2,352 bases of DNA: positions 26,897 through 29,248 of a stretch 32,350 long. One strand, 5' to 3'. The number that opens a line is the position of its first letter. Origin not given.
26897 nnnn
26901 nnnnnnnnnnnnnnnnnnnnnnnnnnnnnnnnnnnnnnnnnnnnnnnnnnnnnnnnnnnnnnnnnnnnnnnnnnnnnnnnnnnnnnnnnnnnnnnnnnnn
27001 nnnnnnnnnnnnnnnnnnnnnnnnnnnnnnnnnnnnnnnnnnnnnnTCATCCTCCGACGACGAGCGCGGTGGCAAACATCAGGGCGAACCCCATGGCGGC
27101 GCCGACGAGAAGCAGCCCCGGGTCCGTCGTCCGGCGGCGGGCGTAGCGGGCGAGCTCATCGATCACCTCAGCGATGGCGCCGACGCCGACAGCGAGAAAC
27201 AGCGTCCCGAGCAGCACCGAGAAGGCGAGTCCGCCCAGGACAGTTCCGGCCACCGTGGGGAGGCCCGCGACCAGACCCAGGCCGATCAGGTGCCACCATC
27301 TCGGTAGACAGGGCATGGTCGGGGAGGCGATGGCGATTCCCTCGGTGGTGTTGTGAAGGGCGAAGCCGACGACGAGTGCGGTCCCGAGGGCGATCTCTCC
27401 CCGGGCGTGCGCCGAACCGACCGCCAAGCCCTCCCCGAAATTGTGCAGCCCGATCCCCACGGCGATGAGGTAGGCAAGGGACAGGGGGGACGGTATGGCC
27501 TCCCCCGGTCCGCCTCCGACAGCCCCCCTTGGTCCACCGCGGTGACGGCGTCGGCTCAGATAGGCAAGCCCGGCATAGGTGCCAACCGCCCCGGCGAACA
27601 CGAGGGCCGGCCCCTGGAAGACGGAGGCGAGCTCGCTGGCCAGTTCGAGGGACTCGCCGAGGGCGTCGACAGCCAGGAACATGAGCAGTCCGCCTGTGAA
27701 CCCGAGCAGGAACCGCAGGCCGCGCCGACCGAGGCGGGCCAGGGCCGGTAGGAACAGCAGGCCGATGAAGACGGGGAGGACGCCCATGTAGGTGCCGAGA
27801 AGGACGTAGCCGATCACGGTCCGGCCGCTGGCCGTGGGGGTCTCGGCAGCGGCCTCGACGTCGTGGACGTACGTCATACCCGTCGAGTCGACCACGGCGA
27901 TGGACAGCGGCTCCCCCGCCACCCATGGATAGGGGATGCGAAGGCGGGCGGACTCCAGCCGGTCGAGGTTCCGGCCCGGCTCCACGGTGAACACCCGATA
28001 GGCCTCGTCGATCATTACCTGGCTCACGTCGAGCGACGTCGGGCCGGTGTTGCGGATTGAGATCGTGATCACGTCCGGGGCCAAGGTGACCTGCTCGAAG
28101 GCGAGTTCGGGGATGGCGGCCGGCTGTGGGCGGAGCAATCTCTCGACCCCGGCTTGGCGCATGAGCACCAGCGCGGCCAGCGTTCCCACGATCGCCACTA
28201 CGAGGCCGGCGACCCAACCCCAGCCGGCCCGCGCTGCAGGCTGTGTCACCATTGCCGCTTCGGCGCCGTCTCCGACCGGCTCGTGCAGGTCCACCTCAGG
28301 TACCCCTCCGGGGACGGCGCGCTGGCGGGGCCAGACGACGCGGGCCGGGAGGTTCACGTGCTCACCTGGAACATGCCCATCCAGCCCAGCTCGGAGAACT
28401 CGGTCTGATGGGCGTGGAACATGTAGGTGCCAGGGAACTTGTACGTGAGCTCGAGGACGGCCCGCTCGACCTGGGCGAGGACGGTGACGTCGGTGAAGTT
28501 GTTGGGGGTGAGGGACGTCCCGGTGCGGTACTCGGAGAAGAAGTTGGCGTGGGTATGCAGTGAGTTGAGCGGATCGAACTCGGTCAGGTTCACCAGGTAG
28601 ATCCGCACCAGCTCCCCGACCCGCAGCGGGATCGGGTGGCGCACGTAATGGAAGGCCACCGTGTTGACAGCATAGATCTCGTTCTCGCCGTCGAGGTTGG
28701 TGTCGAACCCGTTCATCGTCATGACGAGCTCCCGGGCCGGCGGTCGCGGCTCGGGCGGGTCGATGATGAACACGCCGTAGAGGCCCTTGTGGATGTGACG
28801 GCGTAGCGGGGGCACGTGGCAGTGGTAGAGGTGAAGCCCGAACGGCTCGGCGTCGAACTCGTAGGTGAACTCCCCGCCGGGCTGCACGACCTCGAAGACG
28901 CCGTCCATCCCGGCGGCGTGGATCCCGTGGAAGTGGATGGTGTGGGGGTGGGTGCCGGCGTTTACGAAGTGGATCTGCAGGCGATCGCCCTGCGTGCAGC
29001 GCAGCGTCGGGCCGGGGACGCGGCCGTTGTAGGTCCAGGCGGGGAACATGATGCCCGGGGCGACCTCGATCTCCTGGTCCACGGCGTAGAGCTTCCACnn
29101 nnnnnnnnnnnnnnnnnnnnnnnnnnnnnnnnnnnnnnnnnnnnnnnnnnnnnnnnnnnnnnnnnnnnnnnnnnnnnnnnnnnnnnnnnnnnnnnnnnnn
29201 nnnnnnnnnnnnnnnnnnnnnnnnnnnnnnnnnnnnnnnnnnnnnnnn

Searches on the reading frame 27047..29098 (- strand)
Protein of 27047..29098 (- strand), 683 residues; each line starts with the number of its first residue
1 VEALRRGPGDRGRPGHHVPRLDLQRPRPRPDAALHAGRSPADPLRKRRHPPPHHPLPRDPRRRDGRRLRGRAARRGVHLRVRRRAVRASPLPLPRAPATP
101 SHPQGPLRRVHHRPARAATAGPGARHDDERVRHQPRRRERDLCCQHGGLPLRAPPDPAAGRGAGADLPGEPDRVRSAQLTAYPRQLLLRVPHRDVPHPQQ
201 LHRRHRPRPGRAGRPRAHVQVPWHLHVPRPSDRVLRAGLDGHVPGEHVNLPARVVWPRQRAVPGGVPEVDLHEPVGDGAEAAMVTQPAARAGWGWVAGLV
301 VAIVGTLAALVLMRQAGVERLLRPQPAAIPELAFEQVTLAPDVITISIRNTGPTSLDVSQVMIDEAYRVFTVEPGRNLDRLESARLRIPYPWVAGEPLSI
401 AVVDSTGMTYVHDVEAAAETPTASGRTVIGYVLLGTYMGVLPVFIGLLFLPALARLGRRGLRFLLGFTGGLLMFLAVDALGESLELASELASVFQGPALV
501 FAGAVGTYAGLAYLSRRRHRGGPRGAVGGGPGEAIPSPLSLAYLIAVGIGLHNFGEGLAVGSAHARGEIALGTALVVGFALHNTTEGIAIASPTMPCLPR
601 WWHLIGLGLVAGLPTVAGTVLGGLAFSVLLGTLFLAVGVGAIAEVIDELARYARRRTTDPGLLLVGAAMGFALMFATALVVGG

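Call 66: search_protein_families(library=pfam, proteins=[window:27047-29098:-], max_evalue=0.01)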
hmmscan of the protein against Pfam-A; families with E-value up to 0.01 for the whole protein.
window:27047-29098:- (683 aa): 0 families

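Call 67: search_protein_families(library=ncbifam, proteins=[window:27047-29098:-], max_evalue=0.00001)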
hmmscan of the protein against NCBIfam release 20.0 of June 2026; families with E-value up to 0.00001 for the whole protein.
window:27047-29098:- (683 aa): 1 family
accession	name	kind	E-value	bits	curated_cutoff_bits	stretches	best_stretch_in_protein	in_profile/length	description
NF003243.0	PRK04201.1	equivalog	2.1e-11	43.6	252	1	444-674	20-258/266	zinc transporter ZupT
